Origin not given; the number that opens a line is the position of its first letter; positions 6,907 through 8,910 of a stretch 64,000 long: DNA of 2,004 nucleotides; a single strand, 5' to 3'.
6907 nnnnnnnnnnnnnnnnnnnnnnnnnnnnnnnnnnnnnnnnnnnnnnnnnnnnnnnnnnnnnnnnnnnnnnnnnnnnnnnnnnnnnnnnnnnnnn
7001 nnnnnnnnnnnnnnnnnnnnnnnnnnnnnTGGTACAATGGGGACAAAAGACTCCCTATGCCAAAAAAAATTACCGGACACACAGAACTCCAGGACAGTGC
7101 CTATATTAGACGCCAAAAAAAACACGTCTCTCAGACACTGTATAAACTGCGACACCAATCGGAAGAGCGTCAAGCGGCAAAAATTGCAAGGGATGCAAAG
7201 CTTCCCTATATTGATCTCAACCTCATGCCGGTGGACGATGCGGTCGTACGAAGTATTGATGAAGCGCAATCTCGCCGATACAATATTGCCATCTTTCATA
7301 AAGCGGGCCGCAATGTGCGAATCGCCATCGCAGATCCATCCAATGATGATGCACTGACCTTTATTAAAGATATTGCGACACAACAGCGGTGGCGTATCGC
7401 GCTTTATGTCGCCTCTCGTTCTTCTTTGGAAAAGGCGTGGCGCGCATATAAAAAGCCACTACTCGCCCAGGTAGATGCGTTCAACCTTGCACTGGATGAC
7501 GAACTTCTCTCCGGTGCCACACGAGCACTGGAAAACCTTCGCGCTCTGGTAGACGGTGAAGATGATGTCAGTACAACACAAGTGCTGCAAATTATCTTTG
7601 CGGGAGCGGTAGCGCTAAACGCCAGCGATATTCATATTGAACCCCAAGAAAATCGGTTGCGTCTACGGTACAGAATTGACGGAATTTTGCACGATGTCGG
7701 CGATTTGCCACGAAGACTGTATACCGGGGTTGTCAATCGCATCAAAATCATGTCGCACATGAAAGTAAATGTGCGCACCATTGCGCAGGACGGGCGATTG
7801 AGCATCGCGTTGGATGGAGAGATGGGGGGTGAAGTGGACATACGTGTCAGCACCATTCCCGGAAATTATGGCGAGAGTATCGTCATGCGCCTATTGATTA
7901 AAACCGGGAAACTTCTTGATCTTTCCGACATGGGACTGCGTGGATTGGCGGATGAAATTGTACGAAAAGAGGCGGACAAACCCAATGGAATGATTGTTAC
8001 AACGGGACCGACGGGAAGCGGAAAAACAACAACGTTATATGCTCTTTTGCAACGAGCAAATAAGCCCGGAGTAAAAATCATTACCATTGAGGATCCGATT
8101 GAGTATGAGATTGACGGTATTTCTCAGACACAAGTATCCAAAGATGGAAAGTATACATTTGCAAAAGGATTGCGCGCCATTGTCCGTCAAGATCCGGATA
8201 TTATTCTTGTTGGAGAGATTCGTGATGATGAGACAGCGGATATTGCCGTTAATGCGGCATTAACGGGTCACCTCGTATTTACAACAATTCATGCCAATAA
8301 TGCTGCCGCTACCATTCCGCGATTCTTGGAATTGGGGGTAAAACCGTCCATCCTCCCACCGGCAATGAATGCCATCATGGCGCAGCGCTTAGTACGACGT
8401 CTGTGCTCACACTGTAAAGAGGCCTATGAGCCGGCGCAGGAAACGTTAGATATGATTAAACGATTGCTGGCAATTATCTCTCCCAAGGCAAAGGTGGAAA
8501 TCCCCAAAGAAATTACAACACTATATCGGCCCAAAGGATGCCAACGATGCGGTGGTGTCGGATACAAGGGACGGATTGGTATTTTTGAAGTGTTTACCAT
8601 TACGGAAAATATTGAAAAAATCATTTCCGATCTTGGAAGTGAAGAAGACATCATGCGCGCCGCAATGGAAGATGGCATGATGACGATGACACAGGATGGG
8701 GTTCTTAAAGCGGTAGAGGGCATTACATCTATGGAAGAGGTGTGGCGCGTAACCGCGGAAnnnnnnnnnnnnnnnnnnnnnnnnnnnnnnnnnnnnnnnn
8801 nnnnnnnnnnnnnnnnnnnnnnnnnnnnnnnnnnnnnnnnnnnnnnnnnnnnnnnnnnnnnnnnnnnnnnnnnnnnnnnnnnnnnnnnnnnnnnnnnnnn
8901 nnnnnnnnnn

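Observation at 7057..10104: Head-to-tail fusion of two complete PilB/GspE secretion ATPases in one 1015-aa protein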

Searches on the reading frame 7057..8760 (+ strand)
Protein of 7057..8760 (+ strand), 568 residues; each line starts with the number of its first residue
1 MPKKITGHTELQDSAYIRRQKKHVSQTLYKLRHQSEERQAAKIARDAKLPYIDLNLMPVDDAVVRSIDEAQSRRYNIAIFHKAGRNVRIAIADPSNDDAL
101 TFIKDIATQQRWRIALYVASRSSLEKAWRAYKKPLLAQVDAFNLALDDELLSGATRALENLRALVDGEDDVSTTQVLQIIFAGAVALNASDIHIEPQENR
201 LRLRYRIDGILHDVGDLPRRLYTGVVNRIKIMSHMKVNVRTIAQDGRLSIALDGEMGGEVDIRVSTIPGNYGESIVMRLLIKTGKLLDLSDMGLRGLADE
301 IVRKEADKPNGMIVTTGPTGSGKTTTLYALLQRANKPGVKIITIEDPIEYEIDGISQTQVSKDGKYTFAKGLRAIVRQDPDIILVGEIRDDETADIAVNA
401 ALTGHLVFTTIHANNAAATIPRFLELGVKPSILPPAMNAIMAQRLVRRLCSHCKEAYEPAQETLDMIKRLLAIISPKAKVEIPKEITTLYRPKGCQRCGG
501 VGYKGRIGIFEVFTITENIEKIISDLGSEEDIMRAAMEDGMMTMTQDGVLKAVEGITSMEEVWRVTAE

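Call 3: search_protein_families(library=pfam, proteins=[window:7057-8760:+], max_evalue=0.01)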
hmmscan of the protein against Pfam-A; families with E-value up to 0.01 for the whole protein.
window:7057-8760:+ (568 aa): 9 families
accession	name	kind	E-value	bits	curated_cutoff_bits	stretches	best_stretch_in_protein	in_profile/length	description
PF00437.27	T2SSE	-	1.8e-116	389.3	24.9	1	168-564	3-370/370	Type II/IV secretion system protein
PF05157.20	MshEN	-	2.8e-11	43.7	23.1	1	48-133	2-85/90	MshEN domain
PF25199.1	nSTAND_NTPase5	-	1.2e-05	25.6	34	1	297-363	28-95/145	Novel STAND NTPase 5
PF13401.12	AAA_22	-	0.00011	22.9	27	1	309-344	4-39/130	AAA domain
PF20720.3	nSTAND3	-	0.00099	19.3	27.2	1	309-349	16-56/155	Novel STAND NTPase 3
PF13604.12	AAA_30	-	0.0012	19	27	1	301-342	9-50/191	AAA domain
PF02492.25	cobW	-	0.0023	18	20.7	1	313-354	3-44/180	CobW/HypB/UreG, nucleotide-binding domain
PF13191.12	AAA_16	-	0.0055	17.7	32.6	0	304-341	19-55/167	AAA ATPase domain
PF10236.15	DAP3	-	0.0077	15.9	23.1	0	297-349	10-62/311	Mitochondrial ribosomal death-associated protein 3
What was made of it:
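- On PilB/GspE-clade extension ATPase (PilT/VirB11-like superfamily): PF05157 at residues 48-133, in module 1 only (call 3). There are two T2SSE modules per chain (call 3).
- Closest known: Canonical PilB / GspE / PilF extension ATPases. Same: Module 1 has the N1D/GSPII-type domain (call 3).
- Checked: Pfam finds MshEN at residues 48-133 and two full-length T2SSE domains at 168-564 and about 619-1011, with a combined E-value of 6e-229 (call 3).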

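Call 4: search_protein_families(library=ncbifam, proteins=[window:7057-8760:+], max_evalue=0.001)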
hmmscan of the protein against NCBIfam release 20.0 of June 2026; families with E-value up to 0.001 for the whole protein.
window:7057-8760:+ (568 aa): 20 families
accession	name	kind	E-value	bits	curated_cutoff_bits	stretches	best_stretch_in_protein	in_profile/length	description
TIGR02538.1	type_IV_pilB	equivalog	1.1e-145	486.4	675.65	1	16-567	23-563/564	type IV-A pilus assembly ATPase PilB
TIGR02533.1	type_II_gspE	equivalog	5.8e-145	483.7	630.25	1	72-566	9-486/486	type II secretion system ATPase GspE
NF053534.1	T4PilAsmATPsTfpB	equivalog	5.2e-117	391.6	850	1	35-566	64-582/584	type IV pilus assembly ATPase TfpB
NF007755.0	PRK10436.1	equivalog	5.1e-116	388.1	617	1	72-566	14-459/465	type II secretion system protein GspE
NF041000.1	ATPase_ComGA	equivalog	5.9e-72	241.9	300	1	180-447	3-266/267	competence type IV pilus ATPase ComGA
TIGR01420.1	pilT_fam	subfamily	7.1e-52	176.7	319.1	1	179-448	4-270/343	PilT/PilU family type 4a pilus ATPase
TIGR02525.1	plasmid_TraJ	equivalog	2.1e-26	92.8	368.3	1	261-426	101-272/372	plasmid transfer ATPase TraJ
TIGR02524.1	dot_icm_DotB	equivalog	1.9e-22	80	463.3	1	296-424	121-257/358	Dot/Icm type IV secretion system ATPase DotB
NF058587.1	archaellum_moto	equivalog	6.5e-17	61.5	550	1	313-424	278-394/527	archaellum flagellar ATPase motor FlaI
TIGR02782.1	TrbB_P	equivalog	4.4e-15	55.8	304.55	1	312-426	138-255/303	P-type conjugative transfer ATPase TrbB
TIGR02788.1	VirB11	equivalog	1.8e-13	50.2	249.95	1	312-426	146-265/308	P-type DNA transfer ATPase VirB11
TIGR03819.1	heli_sec_ATPase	hypoth_equivalog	5e-13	48.9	373.15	1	312-429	180-303/340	TadA family conjugal transfer-associated ATPase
NF010469.0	PRK13894.1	subfamily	8e-13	48.4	508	1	311-430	150-271/320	conjugal transfer ATPase TrbB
NF010407.0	PRK13833.1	subfamily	1.9e-11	44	499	1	312-428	146-264/323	conjugal transfer protein TrbB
NF053672.1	bindosome_BasE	exception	3.2e-10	39.4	1000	1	315-424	275-389/512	bindosome assembly system ATPase subunit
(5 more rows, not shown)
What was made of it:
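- Closest known: Canonical PilB / GspE / PilF extension ATPases. Different: Each module alone falls below the NCBIfam PilB and GspE equivalog cut-offs (call 4).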

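Call 25: search_solved_structures(query=window:7057-8760:+, max_evalue=1e-30, show_alignments=1)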
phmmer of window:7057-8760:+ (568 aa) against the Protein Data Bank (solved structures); distinct sequences matched with E-value up to 1e-30: 16.
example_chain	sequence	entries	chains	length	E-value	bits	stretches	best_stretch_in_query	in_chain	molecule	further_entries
5zfr_A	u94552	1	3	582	3.5e-113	382.2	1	43-567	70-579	Type IV pilus biogenesis ATPase PilB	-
6olj_C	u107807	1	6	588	2.9e-111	375.8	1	36-567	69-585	Type IV pilus biogenesis ATPase PilB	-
5tsg_B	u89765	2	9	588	6.2e-111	374.7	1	36-567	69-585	Type IV pilus biogenesis ATPase PilB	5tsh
4pht_A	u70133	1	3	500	4.8e-104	352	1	91-568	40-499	General secretory pathway protein E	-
3jc8_Ba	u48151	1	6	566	1.1e-101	344.2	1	28-566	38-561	Type IV-A pilus assembly ATPase PilB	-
6f8l_G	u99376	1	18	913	5.2e-99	335.4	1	24-566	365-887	Type IV pilus assembly protein PilF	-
4kss_A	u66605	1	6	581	1.6e-98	333.8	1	162-568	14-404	Type II secretion system protein E, hemolysin-coregulated protein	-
4ksr_A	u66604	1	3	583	1.6e-98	333.8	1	162-568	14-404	Type II secretion system protein E, Hemolysin-coregulated protein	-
1p9r_A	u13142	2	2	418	7.9e-98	331.5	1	151-564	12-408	General secretion pathway protein E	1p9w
5oiu_A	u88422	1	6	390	8.3e-96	324.8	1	177-566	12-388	Type IV pilus assembly protein PilF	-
5it5_F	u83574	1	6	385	1.3e-95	324.1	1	181-566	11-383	ATP binding motif-containing protein PilF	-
6ejf_A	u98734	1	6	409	1.6e-95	323.9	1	181-566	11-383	Type IV pilus assembly protein PilF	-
8dze_A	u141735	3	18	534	1.2e-32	116.4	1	285-535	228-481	BfpD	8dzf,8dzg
3jvu_A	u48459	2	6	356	3e-32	115.1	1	252-451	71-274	Twitching mobility protein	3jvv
6ojx_A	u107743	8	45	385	5.1e-31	111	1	285-441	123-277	Twitching motility pilus retraction ATPase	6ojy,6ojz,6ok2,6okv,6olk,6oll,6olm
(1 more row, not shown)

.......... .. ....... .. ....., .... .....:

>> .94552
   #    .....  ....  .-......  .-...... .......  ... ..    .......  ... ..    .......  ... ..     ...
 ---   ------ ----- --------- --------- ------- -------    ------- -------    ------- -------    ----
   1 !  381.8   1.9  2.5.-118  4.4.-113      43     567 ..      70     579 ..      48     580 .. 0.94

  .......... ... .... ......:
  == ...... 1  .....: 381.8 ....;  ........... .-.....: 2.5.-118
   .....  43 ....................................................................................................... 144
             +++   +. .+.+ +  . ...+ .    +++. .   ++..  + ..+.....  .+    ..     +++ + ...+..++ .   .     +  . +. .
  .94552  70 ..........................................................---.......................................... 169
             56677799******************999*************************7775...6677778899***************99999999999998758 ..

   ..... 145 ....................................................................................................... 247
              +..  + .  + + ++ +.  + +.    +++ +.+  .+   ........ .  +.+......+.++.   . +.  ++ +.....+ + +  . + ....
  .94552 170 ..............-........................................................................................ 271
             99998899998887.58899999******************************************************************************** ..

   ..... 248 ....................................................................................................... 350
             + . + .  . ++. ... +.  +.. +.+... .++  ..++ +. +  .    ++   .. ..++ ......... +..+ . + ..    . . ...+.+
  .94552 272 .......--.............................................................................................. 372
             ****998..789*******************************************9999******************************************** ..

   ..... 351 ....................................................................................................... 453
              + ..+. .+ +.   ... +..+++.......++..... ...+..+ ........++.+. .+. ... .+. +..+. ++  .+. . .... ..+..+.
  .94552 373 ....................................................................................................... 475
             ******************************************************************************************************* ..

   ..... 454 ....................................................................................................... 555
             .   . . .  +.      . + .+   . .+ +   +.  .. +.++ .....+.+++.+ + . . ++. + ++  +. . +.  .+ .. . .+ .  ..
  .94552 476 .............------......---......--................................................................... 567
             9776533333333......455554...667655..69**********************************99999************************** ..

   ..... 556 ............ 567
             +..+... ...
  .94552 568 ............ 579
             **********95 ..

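Call 73: search_solved_structures(query=window:7057-8760:+, max_evalue=1e-105, show_alignments=3)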
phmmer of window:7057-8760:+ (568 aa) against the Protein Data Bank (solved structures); distinct sequences matched with E-value up to 1e-105: 3.
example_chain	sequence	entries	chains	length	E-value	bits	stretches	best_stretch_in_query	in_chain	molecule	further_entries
5zfr_A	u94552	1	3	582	3.5e-113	382.2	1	43-567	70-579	Type IV pilus biogenesis ATPase PilB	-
6olj_C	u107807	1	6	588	2.9e-111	375.8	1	36-567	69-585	Type IV pilus biogenesis ATPase PilB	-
5tsg_B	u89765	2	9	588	6.2e-111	374.7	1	36-567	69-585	Type IV pilus biogenesis ATPase PilB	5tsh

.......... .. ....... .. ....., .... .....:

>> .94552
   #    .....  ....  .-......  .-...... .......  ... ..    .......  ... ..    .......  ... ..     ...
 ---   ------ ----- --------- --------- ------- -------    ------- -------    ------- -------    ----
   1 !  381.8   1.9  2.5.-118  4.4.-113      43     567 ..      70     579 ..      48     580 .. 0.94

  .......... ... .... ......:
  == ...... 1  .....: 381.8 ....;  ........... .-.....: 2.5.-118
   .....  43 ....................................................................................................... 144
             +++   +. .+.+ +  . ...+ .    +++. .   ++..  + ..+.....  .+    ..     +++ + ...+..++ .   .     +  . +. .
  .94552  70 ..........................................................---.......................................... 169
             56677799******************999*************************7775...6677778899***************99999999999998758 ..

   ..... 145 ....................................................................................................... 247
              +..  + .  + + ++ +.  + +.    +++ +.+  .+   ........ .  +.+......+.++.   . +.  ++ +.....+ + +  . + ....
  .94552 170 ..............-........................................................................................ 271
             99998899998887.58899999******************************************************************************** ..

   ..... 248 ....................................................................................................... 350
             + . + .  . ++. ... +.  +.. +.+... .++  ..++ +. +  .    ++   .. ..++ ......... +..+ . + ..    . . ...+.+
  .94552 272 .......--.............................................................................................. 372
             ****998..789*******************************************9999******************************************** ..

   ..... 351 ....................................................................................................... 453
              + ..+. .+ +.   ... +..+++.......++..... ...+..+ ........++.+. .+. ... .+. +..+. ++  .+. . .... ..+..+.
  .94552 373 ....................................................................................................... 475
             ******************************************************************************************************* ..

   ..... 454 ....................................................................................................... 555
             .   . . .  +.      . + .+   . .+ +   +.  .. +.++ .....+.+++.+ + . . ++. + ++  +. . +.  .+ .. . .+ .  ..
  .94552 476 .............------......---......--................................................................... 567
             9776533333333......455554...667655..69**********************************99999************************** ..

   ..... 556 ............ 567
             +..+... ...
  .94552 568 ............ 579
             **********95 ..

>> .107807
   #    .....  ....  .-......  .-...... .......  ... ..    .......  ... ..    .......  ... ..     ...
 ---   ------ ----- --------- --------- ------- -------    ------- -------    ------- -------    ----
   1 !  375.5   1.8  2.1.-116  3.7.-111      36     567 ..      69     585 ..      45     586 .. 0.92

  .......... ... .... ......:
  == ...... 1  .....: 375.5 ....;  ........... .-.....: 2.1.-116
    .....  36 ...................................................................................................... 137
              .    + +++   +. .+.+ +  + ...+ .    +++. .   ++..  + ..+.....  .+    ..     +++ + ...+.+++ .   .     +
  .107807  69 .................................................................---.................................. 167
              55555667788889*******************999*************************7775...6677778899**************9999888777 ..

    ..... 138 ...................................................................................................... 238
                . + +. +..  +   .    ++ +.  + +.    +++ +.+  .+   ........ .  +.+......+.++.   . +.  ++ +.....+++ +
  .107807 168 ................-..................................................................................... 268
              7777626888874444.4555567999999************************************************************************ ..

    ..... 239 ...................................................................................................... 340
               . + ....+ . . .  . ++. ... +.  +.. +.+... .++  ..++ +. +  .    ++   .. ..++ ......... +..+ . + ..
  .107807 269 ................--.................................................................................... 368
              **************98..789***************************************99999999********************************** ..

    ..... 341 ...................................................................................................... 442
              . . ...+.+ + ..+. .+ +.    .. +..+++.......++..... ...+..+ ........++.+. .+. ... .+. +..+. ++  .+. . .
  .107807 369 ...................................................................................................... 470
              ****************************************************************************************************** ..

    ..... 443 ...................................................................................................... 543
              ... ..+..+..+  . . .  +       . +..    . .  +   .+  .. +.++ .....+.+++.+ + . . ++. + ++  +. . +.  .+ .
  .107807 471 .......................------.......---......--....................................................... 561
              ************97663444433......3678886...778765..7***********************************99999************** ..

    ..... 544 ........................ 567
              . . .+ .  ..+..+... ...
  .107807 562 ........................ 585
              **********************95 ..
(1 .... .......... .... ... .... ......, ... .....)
